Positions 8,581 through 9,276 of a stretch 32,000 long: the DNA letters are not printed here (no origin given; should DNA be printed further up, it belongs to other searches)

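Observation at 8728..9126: Half-size TBP: a stand-alone single TBP repeat with intact DNA-kinking phenylalanines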

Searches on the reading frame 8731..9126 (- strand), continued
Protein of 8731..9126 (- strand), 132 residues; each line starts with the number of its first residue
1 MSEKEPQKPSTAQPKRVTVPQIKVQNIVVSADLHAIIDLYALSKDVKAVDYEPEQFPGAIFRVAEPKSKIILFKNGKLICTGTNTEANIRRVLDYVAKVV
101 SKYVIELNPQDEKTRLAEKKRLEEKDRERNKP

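Call 16: find_related_loci(query=window:8731-9126:-, collection=genome_contigs, flank=6000)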
Query window:8731-9126:- (132 aa) in genome_contigs; peptide patterns used: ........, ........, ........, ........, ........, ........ (x = any residue, [..] = any of these).
600 stretches matched a pattern (row limit reached: there are more); 303 encode a relative of the query (tblastn E <= 1e-3); the best 80 are kept; 80 distinct loci.
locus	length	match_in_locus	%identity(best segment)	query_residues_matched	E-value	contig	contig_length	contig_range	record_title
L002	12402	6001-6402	89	1-132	1e-73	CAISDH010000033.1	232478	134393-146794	uncultured Candidatus Micrarchaeota archaeon isolate A14_bin-2569 genome assembly, contig: bin-2569:33/57, whole genome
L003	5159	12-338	75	5-109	4e-53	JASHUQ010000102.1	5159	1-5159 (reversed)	MAG: Candidatus Micrarchaeota archaeon isolate JOPF183 JOPF_N043_contig_99926, whole genome shotgun sequence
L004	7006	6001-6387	64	5-132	9e-53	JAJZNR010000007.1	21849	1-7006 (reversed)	MAG: Candidatus Micrarchaeota archaeon isolate MAS4.bin27 NODE_2473_length_21849_cov_26.236442, whole genome shotgun seq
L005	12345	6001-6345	72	2-117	5e-52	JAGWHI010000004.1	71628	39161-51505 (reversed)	MAG: Candidatus Micrarchaeota archaeon isolate REEA75 REEA75-150_490, whole genome shotgun sequence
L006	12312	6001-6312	76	3-109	3e-51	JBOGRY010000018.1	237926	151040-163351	MAG: Candidatus Micrarchaeaceae archaeon isolate TC-S_metabat2.bin.50 k127_1813821, whole genome shotgun sequence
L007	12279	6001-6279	84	17-109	6e-51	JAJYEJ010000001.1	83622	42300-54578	MAG: Candidatus Micrarchaeota archaeon isolate DBS1-1.bin37 NODE_374_length_83622_cov_17.548524, whole genome shotgun se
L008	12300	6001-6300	78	17-116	5e-51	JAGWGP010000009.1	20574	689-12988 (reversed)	MAG: Candidatus Micrarchaeota archaeon isolate REEA50 REEA50_9_length_20574_cov_3.995755, whole genome shotgun sequence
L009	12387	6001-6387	65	2-130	6e-51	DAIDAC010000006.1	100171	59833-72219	MAG TPA_asm: Candidatus Micrarchaeaceae archaeon isolate clean1830 NODE_6_length_100171_cov_13.624783, whole genome shot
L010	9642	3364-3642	82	17-109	2e-50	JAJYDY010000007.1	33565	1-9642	MAG: Candidatus Micrarchaeota archaeon isolate DBS1-1.bin129 NODE_2018_length_33565_cov_2.272385, whole genome shotgun s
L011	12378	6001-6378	63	12-131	2e-50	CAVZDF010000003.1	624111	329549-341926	MAG: uncultured Candidatus Micrarchaeota archaeon isolate MFD09222.bin.1.113 genome assembly, contig: contig_51085, whol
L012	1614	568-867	77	17-116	9e-52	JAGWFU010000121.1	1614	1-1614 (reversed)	MAG: Candidatus Micrarchaeota archaeon isolate REEA17 REEA17-150_117723, whole genome shotgun sequence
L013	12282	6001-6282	82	16-109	2e-50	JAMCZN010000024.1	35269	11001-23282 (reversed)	MAG: Candidatus Marsarchaeota archaeon isolate FK_Sedi_B_Bin.306 NODE_3503_length_35269_cov_4.48108, whole genome shotgu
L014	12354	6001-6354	71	10-120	3e-50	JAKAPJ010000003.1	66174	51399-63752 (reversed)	MAG: Candidatus Micrarchaeota archaeon isolate YF1.bin64 NODE_371_length_66174_cov_2.108014, whole genome shotgun sequen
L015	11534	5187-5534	71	17-132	3e-50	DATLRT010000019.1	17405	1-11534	MAG TPA_asm: Candidatus Acidiferrales bacterium isolate SMAG_U13911 k141_1333949, whole genome shotgun sequence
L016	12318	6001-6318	73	5-109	3e-50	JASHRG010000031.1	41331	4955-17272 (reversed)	MAG: Candidatus Micrarchaeota archaeon isolate JOPF095 JOPF_NEAR_contig_1037314, whole genome shotgun sequence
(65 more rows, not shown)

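Call 23: find_homologous_proteins(query=P0089, max_evalue=1e-10)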
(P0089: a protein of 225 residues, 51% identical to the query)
Query P0089 (225 aa): 3820 proteins with E <= 1e-10 among 8000 candidates; the best 120 are listed.
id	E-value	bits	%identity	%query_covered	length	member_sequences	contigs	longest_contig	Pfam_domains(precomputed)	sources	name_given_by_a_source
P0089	2.3e-142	489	100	100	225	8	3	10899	PF00352.28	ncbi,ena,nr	ncbi:TATA-box-binding protein [Candidatus Micrarchaeota archaeon CG_4_10_14_0_2_um_filter_49_7]|nr:M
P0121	9.9e-83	295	47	76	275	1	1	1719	PF00352.28,PF11858.15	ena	-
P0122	4.3e-77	276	50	78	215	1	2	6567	PF00352.28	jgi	jgi:transcription initiation factor TFIID TATA-box-binding protein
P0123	1.9e-75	271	52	78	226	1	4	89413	PF00352.28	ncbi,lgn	-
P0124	7.1e-75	269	53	78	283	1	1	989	PF00352.28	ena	-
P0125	3.7e-74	267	45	82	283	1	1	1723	PF00352.28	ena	-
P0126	7.7e-74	266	51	77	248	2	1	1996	PF00352.28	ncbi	-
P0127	6.9e-73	262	50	79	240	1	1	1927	PF00352.28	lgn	-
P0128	5.1e-72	260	68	79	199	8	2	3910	PF00352.28,PF11858.15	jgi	-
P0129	1.1e-71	259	49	78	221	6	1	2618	PF00352.28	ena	-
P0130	1.0e-70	255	68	80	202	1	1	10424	PF00352.28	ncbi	-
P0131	1.2e-70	255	68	79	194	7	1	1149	PF00352.28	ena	-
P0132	5.8e-70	253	66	83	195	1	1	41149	PF00352.28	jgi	jgi:transcription initiation factor TFIID TATA-box-binding protein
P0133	2.2e-69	251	66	81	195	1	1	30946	PF00352.28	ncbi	-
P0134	1.4e-68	248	66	80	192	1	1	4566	PF00352.28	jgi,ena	-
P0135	2.1e-68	248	65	80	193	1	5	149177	PF00352.28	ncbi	ncbi:MAG: TATA-box-binding protein [Candidatus Anstonellales archaeon]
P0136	4.8e-68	247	64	80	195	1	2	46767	PF00352.28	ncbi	-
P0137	1.2e-67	245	64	81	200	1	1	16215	PF00352.28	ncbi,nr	ncbi:MAG: TATA-box-binding protein [Candidatus Micrarchaeota archaeon]|nr:TATA-box-binding protein [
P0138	6.3e-67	243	67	79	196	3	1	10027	PF00352.28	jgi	jgi:transcription initiation factor TFIID TATA-box-binding protein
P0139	6.6e-67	243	65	80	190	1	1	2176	PF00352.28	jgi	jgi:transcription initiation factor TFIID TATA-box-binding protein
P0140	7.8e-67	243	64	80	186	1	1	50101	PF00352.28,PF11858.15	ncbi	-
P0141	7.9e-67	243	66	80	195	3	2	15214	PF00352.28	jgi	-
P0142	9.1e-67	242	65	79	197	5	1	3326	PF00352.28,PF11858.15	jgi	jgi:transcription initiation factor TFIID TATA-box-binding protein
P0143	2.0e-66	241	63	81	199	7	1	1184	PF00352.28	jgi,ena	-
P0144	3.2e-66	241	63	80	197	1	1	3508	PF00352.28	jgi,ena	-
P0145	5.2e-66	240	63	78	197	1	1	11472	PF00352.28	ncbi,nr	ncbi:MAG: TATA-box-binding protein [Candidatus Micrarchaeota archaeon]|nr:TATA-box-binding protein [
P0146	6.4e-66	240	65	78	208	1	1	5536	PF00352.28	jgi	jgi:transcription initiation factor TFIID TATA-box-binding protein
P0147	7.1e-66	240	62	81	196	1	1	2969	PF00352.28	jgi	jgi:transcription initiation factor TFIID TATA-box-binding protein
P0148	7.6e-66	239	65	78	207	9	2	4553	PF00352.28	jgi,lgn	-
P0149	8.1e-66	239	64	78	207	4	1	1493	PF00352.28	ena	-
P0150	9.5e-66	239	63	82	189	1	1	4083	PF00352.28,PF11858.15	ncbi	ncbi:MAG: TATA-box-binding protein [Candidatus Anstonellaceae archaeon]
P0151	9.8e-66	239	65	78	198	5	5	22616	PF00352.28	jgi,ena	jgi:transcription initiation factor TFIID TATA-box-binding protein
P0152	1.3e-65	239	69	71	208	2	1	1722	PF00352.28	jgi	-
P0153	1.4e-65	239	62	81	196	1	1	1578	PF00352.28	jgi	jgi:transcription initiation factor TFIID TATA-box-binding protein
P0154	1.5e-65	238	63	78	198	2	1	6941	PF00352.28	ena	-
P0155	1.6e-65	238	64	80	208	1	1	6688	PF00352.28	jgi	jgi:transcription initiation factor TFIID TATA-box-binding protein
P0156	1.8e-65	238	64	80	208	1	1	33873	PF00352.28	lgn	-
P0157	2.3e-65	238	65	78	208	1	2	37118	PF00352.28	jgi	jgi:transcription initiation factor TFIID TATA-box-binding protein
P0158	2.3e-65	238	65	78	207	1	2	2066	PF00352.28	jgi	jgi:transcription initiation factor TFIID TATA-box-binding protein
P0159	2.4e-65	238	64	78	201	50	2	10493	PF00352.28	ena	-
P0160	2.4e-65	238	65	78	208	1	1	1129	PF00352.28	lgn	-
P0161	2.4e-65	238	61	80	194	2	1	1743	PF00352.28,PF11858.15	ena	-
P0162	2.6e-65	238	45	77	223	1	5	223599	PF00352.28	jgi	-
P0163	3.1e-65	237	65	78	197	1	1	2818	PF00352.28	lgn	-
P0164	3.2e-65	237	63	80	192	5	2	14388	PF00352.28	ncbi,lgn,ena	-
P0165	3.5e-65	237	63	78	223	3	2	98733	PF00352.28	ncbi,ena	-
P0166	3.9e-65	237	64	80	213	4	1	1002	PF00352.28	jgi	-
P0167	4.7e-65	237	64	78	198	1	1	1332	PF00352.28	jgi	jgi:transcription initiation factor TFIID TATA-box-binding protein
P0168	4.8e-65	237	64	80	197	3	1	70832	PF00352.28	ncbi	ncbi:MAG: hypothetical protein QXN37_01715 [Candidatus Anstonellaceae archaeon]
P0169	5.5e-65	237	63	78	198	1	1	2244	PF00352.28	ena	-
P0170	6.0e-65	236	60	81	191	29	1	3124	PF00352.28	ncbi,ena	-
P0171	6.1e-65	236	63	79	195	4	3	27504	PF00352.28,PF11858.15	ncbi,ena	-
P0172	7.4e-65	236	59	82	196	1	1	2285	PF00352.28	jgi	jgi:transcription initiation factor TFIID TATA-box-binding protein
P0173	7.9e-65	236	63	79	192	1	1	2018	PF00352.28,PF11858.15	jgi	jgi:transcription initiation factor TFIID TATA-box-binding protein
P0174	8.1e-65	236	60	81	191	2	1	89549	PF00352.28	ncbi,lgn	-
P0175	8.6e-65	236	65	79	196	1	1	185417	PF00352.28,PF11858.15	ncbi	-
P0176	8.9e-65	236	65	78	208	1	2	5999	PF00352.28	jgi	-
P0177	9.5e-65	236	62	81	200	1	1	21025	PF00352.28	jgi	-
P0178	9.5e-65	236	63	78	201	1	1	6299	PF00352.28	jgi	jgi:transcription initiation factor TFIID TATA-box-binding protein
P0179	1.0e-64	236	63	79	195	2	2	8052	PF00352.28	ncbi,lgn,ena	-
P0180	1.4e-64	235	56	90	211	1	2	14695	PF00352.28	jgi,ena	-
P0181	1.5e-64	235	64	78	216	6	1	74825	PF00352.28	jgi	jgi:transcription initiation factor TFIID TATA-box-binding protein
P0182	1.5e-64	235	63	79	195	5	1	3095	PF00352.28,PF11858.15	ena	-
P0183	1.6e-64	235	62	81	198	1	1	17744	PF00352.28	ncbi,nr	ncbi:MAG: TATA-box-binding protein [Candidatus Micrarchaeota archaeon]|nr:TATA-box-binding protein [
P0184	1.6e-64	235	62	81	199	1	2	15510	PF00352.28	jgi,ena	-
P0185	1.7e-64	235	61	80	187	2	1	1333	PF00352.28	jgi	-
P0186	1.9e-64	235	62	81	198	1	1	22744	PF00352.28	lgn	-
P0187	2.0e-64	235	61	80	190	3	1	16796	PF00352.28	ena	-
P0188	2.3e-64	235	65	78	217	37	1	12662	PF00352.28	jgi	-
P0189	3.5e-64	234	59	80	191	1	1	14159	PF00352.28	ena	-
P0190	3.8e-64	234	63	80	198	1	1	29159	PF00352.28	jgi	-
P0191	3.8e-64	234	63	80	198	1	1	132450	PF00352.28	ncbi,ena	ncbi:MAG: TATA-box-binding protein [Candidatus Micrarchaeia archaeon]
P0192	4.0e-64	234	59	80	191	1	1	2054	PF00352.28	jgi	jgi:transcription initiation factor TFIID TATA-box-binding protein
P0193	4.3e-64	234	62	80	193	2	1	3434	PF00352.28,PF11858.15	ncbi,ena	-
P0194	4.6e-64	234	63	78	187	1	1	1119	PF00352.28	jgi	jgi:transcription initiation factor TFIID TATA-box-binding protein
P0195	5.8e-64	233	64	78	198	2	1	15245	PF00352.28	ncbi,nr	ncbi:MAG: TATA-box-binding protein [Candidatus Micrarchaeota archaeon]|nr:TATA-box-binding protein [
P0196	5.8e-64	233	63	78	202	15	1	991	PF00352.28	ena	-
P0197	6.1e-64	233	60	80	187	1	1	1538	PF00352.28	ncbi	-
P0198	6.1e-64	233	58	82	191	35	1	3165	PF00352.28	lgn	-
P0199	6.1e-64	233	62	80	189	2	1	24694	PF00352.28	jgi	jgi:transcription initiation factor TFIID TATA-box-binding protein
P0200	6.5e-64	233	58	82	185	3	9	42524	PF00352.28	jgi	-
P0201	6.6e-64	233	64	78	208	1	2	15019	PF00352.28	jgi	-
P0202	7.1e-64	233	55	90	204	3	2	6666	PF00352.28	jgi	jgi:transcription initiation factor TFIID TATA-box-binding protein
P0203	7.2e-64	233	58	82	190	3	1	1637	PF00352.28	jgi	-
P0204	9.4e-64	233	65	74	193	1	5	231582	PF00352.28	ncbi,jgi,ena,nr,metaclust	ncbi:TATA-box-binding protein [Candidatus Micrarchaeota archaeon CG11_big_fil_rev_8_21_14_0_20_47_5]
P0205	1.1e-63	232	62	79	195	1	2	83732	PF00352.28,PF11858.15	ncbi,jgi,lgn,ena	-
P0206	1.2e-63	232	62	79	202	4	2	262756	PF00352.28,PF11858.15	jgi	-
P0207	1.6e-63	232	60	80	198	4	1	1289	PF00352.28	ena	-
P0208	1.8e-63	232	60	79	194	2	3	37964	PF00352.28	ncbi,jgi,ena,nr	ncbi:TATA-box-binding protein [Candidatus Micrarchaeota archaeon]|nr:TATA-box-binding protein [Candi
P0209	1.9e-63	232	60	80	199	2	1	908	PF00352.28,PF11858.15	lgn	-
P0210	2.1e-63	231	62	80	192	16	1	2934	PF00352.28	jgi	jgi:transcription initiation factor TFIID TATA-box-binding protein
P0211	2.2e-63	231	62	80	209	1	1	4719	PF00352.28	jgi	jgi:transcription initiation factor TFIID TATA-box-binding protein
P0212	2.6e-63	231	61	80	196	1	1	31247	PF00352.28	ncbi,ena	-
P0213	2.7e-63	231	62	79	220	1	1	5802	PF00352.28,PF11858.15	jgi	jgi:transcription initiation factor TFIID TATA-box-binding protein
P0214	3.2e-63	231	59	80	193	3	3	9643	PF00352.28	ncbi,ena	-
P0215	3.4e-63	231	63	80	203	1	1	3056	PF00352.28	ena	-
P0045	3.7e-63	231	62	80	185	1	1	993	PF00352.28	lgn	-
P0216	4.3e-63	230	59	82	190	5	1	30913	PF00352.28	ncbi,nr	ncbi:TATA-box-binding protein [Candidatus Micrarchaeota archaeon]|nr:TATA-box-binding protein [Candi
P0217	5.2e-63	230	61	79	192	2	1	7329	PF00352.28,PF11858.15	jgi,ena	-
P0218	5.6e-63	230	62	80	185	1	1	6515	PF00352.28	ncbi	-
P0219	1.2e-62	229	63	78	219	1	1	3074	PF00352.28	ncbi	-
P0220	1.2e-62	229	61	80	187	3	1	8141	PF00352.28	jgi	jgi:transcription initiation factor TFIID TATA-box-binding protein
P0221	1.2e-62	229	61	80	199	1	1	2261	PF00352.28,PF11858.15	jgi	jgi:transcription initiation factor TFIID TATA-box-binding protein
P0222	1.6e-62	229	59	80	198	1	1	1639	PF00352.28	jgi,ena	-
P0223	1.7e-62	228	63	79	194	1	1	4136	PF00352.28,PF11858.15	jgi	-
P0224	1.7e-62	228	62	79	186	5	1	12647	PF00352.28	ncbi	-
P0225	1.7e-62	228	60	73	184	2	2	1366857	PF00352.28,PF11858.15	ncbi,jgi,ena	-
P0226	2.0e-62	228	57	82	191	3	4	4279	PF00352.28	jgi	jgi:transcription initiation factor TFIID TATA-box-binding protein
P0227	2.1e-62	228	63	79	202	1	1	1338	PF00352.28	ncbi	-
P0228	2.2e-62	228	60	80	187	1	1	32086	PF00352.28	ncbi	ncbi:MAG: TATA-box-binding protein [Candidatus Micrarchaeota archaeon]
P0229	2.2e-62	228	59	80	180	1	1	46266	PF00352.28,PF11858.15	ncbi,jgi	-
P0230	2.5e-62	228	61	81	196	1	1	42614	PF00352.28,PF11858.15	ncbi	ncbi:MAG: TATA box-binding protein [Candidatus Micrarchaeota archaeon]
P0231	2.7e-62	228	61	80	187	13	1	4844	PF00352.28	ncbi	-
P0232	3.2e-62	228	59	80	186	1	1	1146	PF00352.28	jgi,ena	-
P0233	3.4e-62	227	60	80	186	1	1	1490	PF00352.28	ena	-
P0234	4.6e-62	227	61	80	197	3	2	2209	PF00352.28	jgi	jgi:transcription initiation factor TFIID TATA-box-binding protein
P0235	5.2e-62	227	61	80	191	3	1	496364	PF00352.28,PF11858.15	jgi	-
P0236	5.4e-62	227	56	84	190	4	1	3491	PF00352.28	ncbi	-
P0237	5.4e-62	227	61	80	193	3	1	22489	PF00352.28,PF11858.15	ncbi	ncbi:MAG: TATA-box-binding protein [Candidatus Micrarchaeota archaeon]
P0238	6.2e-62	227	61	80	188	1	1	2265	PF00352.28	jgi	jgi:transcription initiation factor TFIID TATA-box-binding protein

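Call 35: search_protein_representatives(protein=window:8731-9126:-)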
Query: 132 residues. Proteins with E-value up to 0.001 (for the whole library): 4094; up to 1e-10: 1346; up to 1e-30: 16. The best 150 are listed.
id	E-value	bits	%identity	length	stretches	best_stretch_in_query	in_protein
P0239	4.6e-45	168.9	42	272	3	21-90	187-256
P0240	2.0e-44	166.9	34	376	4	23-102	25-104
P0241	1.7e-39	151.0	70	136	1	16-113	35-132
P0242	1.6e-38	147.8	73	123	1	18-107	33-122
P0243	5.9e-38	146.0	79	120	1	29-113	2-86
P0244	1.6e-37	144.6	48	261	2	20-102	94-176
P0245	1.9e-37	144.3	42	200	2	21-103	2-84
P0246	3.3e-35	137.1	66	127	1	14-106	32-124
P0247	1.1e-34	135.4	29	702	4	14-109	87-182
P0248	6.2e-34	133.0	41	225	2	5-101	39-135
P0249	3.4e-33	130.7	43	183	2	17-98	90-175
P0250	5.3e-33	130.0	41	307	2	16-102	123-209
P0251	1.5e-32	128.5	40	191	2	19-100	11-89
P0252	5.9e-32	126.6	40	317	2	21-100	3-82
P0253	1.8e-31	125.1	40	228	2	14-102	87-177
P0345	5.2e-23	97.8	51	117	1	16-104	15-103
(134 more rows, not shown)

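Call 43: find_encoding_contigs(protein=P0345, flank=6000, max_places=3)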
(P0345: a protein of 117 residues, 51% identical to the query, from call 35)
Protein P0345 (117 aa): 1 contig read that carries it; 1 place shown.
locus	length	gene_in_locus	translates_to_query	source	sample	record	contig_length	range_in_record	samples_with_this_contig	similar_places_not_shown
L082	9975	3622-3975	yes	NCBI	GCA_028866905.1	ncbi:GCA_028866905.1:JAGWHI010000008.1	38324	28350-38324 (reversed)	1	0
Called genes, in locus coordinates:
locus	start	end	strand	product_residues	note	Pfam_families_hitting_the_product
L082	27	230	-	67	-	PF07927:HicA_toxin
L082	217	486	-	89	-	-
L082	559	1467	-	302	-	PF20030:bpMoxR, PF00004:AAA (weak), PF07726:AAA_3, PF07728:AAA_5, PF17863:AAA_lid_2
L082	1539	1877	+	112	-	PF03874:RNA_pol_Rpb4 (faint)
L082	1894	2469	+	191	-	PF04919:DUF655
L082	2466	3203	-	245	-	-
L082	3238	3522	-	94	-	PF01157:Ribosomal_L21e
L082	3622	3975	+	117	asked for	PF00352:TBP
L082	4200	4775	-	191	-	PF01135:PCMT (faint), PF08704:GCD14, PF13489:Methyltransf_23 (faint), PF13847:Methyltransf_31, PF08241:Methyltransf_11, PF13649:Methyltransf_25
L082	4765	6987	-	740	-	PF01751:Toprim, PF01131:Topoisom_bac, PF01396:Zn_ribbon_Top1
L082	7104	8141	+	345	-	-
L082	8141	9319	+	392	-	PF01180:DHO_dh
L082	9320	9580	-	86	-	-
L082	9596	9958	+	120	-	PF00892:EamA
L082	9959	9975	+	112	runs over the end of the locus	-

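Call 44: find_encoding_contigs(protein=P0124, flank=6000, max_places=3)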
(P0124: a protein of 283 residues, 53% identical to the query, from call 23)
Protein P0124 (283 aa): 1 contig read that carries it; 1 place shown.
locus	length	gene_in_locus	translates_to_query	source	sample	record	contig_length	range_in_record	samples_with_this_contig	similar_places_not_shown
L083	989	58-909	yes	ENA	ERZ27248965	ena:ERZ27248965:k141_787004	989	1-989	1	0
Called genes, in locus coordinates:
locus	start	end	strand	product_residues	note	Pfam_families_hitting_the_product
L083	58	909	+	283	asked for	PF00352:TBP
